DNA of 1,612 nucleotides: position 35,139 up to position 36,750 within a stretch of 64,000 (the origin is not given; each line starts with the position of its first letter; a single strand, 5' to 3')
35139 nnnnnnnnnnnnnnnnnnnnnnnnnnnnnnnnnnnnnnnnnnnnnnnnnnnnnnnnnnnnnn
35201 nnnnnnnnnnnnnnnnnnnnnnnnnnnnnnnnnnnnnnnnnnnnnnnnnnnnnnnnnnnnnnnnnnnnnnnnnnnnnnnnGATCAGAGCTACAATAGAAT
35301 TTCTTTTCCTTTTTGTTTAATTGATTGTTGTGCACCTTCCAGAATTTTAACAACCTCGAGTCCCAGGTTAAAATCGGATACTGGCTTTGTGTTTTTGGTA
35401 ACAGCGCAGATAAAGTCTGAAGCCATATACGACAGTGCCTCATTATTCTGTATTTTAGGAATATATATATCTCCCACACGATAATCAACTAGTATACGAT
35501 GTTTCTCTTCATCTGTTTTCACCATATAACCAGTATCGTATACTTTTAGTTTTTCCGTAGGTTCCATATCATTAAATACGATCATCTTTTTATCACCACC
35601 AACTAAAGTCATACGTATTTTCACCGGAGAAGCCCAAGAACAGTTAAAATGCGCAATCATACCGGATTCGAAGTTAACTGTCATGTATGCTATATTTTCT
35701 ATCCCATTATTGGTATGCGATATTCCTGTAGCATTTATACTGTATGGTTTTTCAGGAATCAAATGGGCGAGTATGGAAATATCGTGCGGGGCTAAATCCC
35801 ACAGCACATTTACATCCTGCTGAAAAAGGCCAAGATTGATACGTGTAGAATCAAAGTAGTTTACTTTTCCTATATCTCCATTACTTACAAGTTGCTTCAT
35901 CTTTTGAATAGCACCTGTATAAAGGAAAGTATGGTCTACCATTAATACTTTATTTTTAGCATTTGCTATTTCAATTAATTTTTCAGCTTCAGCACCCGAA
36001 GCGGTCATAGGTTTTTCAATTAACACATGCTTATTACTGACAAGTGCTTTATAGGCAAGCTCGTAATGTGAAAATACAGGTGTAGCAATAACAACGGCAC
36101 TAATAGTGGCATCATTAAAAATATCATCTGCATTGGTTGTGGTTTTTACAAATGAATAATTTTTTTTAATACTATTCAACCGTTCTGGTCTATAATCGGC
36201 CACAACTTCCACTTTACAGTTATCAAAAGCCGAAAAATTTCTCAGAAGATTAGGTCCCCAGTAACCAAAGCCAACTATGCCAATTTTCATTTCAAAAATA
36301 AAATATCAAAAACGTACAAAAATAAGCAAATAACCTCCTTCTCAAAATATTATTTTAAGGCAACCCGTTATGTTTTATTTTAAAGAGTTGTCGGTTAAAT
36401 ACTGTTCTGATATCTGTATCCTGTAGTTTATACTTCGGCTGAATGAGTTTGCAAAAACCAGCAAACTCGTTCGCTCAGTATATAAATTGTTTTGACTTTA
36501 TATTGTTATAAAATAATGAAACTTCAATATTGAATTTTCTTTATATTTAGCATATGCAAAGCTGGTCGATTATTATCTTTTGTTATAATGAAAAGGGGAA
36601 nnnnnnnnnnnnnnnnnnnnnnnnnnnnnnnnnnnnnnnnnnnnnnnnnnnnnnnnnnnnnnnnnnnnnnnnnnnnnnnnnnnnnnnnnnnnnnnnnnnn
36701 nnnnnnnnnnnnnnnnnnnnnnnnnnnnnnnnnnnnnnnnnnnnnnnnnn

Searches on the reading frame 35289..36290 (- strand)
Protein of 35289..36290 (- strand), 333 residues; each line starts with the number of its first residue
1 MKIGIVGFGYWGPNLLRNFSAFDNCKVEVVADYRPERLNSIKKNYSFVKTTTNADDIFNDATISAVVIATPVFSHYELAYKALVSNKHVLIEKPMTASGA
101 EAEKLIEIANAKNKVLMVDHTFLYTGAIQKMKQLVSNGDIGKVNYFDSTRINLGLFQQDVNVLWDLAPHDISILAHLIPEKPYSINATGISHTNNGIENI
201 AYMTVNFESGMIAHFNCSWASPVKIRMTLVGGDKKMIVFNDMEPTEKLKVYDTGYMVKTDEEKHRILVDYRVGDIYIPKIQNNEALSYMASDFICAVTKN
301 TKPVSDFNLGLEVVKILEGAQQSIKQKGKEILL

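Call 42: find_homologous_proteins(query=window:35289-36290:-, max_evalue=1e-40)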
Query window:35289-36290:- (333 aa): 8000 proteins with E <= 1e-40 among 8000 candidates; the best 120 are listed.
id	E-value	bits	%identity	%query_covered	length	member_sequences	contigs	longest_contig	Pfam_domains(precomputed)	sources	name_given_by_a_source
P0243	6.6e-220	747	100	100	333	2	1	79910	PF01408.29,PF22725.2,PF02894.23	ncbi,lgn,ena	-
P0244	4.6e-181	619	82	100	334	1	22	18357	PF01408.29,PF22725.2,PF02894.23,PF03807.24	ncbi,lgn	-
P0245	5.8e-181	619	81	100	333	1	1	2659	PF01408.29,PF22725.2,PF02894.23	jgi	jgi:predicted dehydrogenase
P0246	1.3e-180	617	81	100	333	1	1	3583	PF01408.29,PF22725.2,PF02894.23,PF03807.24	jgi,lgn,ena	-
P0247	7.0e-179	612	81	100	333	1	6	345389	PF01408.29,PF22725.2,PF02894.23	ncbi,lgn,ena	-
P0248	4.4e-177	606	80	100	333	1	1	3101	PF01408.29,PF22725.2,PF02894.23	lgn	-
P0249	8.7e-176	602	79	100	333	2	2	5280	PF01408.29,PF22725.2,PF02894.23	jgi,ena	jgi:predicted dehydrogenase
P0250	4.1e-175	599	79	100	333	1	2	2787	PF01408.29,PF22725.2,PF02894.23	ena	-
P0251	1.5e-174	598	79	100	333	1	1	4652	PF01408.29,PF22725.2,PF02894.23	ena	-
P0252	3.8e-174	596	79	100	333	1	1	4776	PF01408.29,PF22725.2,PF02894.23,PF03807.24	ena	-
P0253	1.4e-173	594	78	100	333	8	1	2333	PF01408.29,PF22725.2,PF02894.23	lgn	-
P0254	3.7e-173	593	79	100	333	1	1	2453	PF01408.29,PF22725.2,PF02894.23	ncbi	-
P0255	6.6e-173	592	79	100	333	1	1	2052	PF01408.29,PF22725.2,PF02894.23,PF03447.23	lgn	-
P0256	1.2e-172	591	78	100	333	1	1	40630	PF01408.29,PF22725.2,PF02894.23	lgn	-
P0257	1.3e-172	591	79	100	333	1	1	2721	PF01408.29,PF22725.2,PF02894.23,PF03447.23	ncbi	-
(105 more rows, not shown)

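Call 43: find_encoding_contigs(protein=P0244, flank=6000, max_places=4)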
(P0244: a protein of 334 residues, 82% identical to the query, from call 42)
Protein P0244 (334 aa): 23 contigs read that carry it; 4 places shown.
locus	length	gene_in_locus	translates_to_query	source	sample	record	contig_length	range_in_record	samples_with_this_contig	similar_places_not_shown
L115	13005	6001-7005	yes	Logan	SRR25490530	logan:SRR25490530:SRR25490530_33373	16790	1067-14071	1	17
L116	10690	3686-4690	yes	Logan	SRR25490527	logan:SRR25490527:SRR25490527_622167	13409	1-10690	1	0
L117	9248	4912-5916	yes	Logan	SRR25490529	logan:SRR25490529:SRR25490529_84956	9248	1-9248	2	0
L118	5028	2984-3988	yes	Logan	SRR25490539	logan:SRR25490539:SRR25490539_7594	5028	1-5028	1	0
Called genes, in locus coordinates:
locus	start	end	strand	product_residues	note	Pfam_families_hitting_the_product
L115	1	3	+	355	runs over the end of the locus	?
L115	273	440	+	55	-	PF13711:DUF4160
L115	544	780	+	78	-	PF10387:DUF2442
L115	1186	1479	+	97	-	PF01909:NTP_transf_2, PF18765:Polbeta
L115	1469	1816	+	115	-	PF01934:HepT-like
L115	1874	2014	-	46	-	-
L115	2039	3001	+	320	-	-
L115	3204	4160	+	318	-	PF25063:ARM_TT21_C (faint), PF07719:TPR_2 (faint), PF12895:ANAPC3 (faint), PF13414:TPR_11 (faint), PF13424:TPR_12 (faint), PF13431:TPR_17 (faint), PF00515:TPR_1 (weak), PF13181:TPR_8 (weak), +6 more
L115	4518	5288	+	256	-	PF00535:Glycos_transf_2, PF10111:Glyco_tranf_2_2 (weak), PF13641:Glyco_tranf_2_3 (weak)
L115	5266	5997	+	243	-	PF13489:Methyltransf_23 (weak)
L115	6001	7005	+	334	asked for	PF01408:GFO_IDH_MocA, PF03807:F420_oxidored (weak), PF02894:GFO_IDH_MocA_C (weak), PF22725:GFO_IDH_MocA_C3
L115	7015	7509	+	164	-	PF25084:LbH_EIF2B, PF25087:GMPPB_C (weak), PF00132:Hexapep, PF14602:Hexapep_2 (weak)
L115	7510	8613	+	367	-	PF00155:Aminotran_1_2, PF01041:DegT_DnrJ_EryC1, PF00266:Aminotran_5 (weak)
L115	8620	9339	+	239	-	PF00535:Glycos_transf_2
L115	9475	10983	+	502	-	PF13231:PMT_2 (weak)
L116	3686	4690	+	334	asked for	PF01408:GFO_IDH_MocA, PF03807:F420_oxidored (weak), PF02894:GFO_IDH_MocA_C (weak), PF22725:GFO_IDH_MocA_C3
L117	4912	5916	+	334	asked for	PF01408:GFO_IDH_MocA, PF03807:F420_oxidored (weak), PF02894:GFO_IDH_MocA_C (weak), PF22725:GFO_IDH_MocA_C3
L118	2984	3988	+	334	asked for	PF01408:GFO_IDH_MocA, PF03807:F420_oxidored (weak), PF02894:GFO_IDH_MocA_C (weak), PF22725:GFO_IDH_MocA_C3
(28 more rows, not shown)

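Call 44: find_encoding_contigs(protein=P0247, flank=6000, max_places=3)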
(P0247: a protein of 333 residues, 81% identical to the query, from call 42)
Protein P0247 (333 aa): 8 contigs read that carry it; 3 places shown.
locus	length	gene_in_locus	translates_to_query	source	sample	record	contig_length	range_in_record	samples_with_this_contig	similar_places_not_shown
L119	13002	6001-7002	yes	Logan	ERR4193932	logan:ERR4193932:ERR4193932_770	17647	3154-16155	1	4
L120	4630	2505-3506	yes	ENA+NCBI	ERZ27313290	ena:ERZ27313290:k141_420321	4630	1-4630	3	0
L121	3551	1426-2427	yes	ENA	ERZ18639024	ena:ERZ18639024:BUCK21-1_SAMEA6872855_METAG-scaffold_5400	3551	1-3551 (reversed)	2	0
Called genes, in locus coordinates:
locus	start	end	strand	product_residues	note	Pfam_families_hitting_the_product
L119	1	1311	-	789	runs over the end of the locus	PF13414:TPR_11 (weak), PF13424:TPR_12, PF13432:TPR_16 (weak), PF00515:TPR_1, PF07719:TPR_2 (weak), PF13181:TPR_8, PF13414:TPR_11, PF00515:TPR_1, +12 more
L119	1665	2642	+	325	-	PF23914:TPR_CcmH_CycH (faint), PF07719:TPR_2 (faint), PF12895:ANAPC3 (faint), PF13414:TPR_11 (weak), PF13431:TPR_17 (weak), PF00515:TPR_1, PF13181:TPR_8 (weak), PF00515:TPR_1 (weak), +8 more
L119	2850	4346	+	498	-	PF13231:PMT_2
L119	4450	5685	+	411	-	-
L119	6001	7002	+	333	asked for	PF01408:GFO_IDH_MocA, PF02894:GFO_IDH_MocA_C, PF22725:GFO_IDH_MocA_C3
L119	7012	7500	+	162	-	PF25084:LbH_EIF2B (weak), PF25087:GMPPB_C (faint), PF00132:Hexapep, PF14602:Hexapep_2 (weak)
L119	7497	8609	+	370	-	PF00155:Aminotran_1_2, PF01041:DegT_DnrJ_EryC1, PF00266:Aminotran_5 (weak)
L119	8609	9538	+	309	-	PF00551:Formyl_trans_N, PF02911:Formyl_trans_C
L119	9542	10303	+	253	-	PF22537:WbmS-like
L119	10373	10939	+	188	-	PF13302:Acetyltransf_3, PF13420:Acetyltransf_4 (weak)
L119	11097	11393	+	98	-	-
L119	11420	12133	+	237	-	PF00106:adh_short, PF01370:Epimerase (faint), PF08659:KR (faint), PF13561:adh_short_C2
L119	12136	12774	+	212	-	PF00753:Lactamase_B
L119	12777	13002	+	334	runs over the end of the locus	PF08545:ACP_syn_III, PF08541:ACP_syn_III_C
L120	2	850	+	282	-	?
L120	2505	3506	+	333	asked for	PF01408:GFO_IDH_MocA, PF02894:GFO_IDH_MocA_C, PF22725:GFO_IDH_MocA_C3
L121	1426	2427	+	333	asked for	PF01408:GFO_IDH_MocA, PF02894:GFO_IDH_MocA_C, PF22725:GFO_IDH_MocA_C3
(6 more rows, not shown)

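Call 71: find_encoding_contigs(protein=P0243, flank=10000, max_places=6)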
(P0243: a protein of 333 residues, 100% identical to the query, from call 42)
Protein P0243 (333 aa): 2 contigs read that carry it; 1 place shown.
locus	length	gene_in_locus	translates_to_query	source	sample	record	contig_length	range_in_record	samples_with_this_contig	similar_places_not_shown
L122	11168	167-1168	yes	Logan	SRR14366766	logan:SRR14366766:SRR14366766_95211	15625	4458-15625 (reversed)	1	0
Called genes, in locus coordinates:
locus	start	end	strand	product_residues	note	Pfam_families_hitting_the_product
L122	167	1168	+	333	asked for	PF01408:GFO_IDH_MocA, PF02894:GFO_IDH_MocA_C, PF22725:GFO_IDH_MocA_C3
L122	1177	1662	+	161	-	PF25084:LbH_EIF2B, PF25087:GMPPB_C (weak), PF00132:Hexapep, PF14602:Hexapep_2 (weak)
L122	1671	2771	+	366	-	PF00155:Aminotran_1_2, PF01041:DegT_DnrJ_EryC1, PF01053:Cys_Met_Meta_PP (weak)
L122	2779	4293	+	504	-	PF13231:PMT_2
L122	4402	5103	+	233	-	PF00535:Glycos_transf_2, PF13641:Glyco_tranf_2_3 (weak)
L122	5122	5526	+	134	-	PF00190:Cupin_1 (weak), PF14667:Polysacc_synt_C, PF07883:Cupin_2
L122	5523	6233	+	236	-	PF01370:Epimerase (faint)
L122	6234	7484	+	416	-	PF08421:Methyltransf_13, PF13489:Methyltransf_23, PF08484:Methyltransf_14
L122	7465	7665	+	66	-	-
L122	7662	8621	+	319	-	PF00293:NUDIX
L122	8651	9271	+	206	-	PF00583:Acetyltransf_1 (faint)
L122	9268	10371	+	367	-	PF01041:DegT_DnrJ_EryC1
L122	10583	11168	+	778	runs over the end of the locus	PF07690:MFS_1, PF01564:Spermine_synth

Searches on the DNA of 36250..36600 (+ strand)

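Call 48: search_rna_families(source=window, start=36250, end=36600, threshold=evalue, max_evalue=10)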
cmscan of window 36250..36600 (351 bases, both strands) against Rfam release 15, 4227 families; matches with E-value up to 10: 4.
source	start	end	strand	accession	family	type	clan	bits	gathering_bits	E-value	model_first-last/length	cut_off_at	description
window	36423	36517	-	RF02667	PsiU2-38.40.42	Gene; snRNA; snoRNA; scaRNA;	-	28.2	88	0.0036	1-136/136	no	Drosophila small cajal body-specific RNA PsiU2-38.40.4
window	36471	36558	-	RF01598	snoR23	Gene; snRNA; snoRNA; CD-box;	-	20.2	70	7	1-84/84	no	small nucleolar RNA snoR23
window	36419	36567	-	RF01437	S_pombe_snR10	Gene; snRNA; snoRNA; HACA-box;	CL00031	19.1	50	2.4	1-167/167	no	small nucleolar RNA snR10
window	36524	36578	-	RF02925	6A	Gene; sRNA;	-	15.9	41.2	3.1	1-52/52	no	6A RNA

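Call 61: search_dna_similar(query=window:36421-36490:+, collection=plasmids, mode=distant, max_evalue=1, max_rows=10)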
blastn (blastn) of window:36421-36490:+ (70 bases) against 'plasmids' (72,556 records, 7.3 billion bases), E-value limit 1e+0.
No match.

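Call 62: search_dna_similar(query=window:36421-36490:+, collection=phages, mode=distant, max_evalue=1, max_rows=10)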
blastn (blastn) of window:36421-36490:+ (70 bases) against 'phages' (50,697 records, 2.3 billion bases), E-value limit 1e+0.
No match.
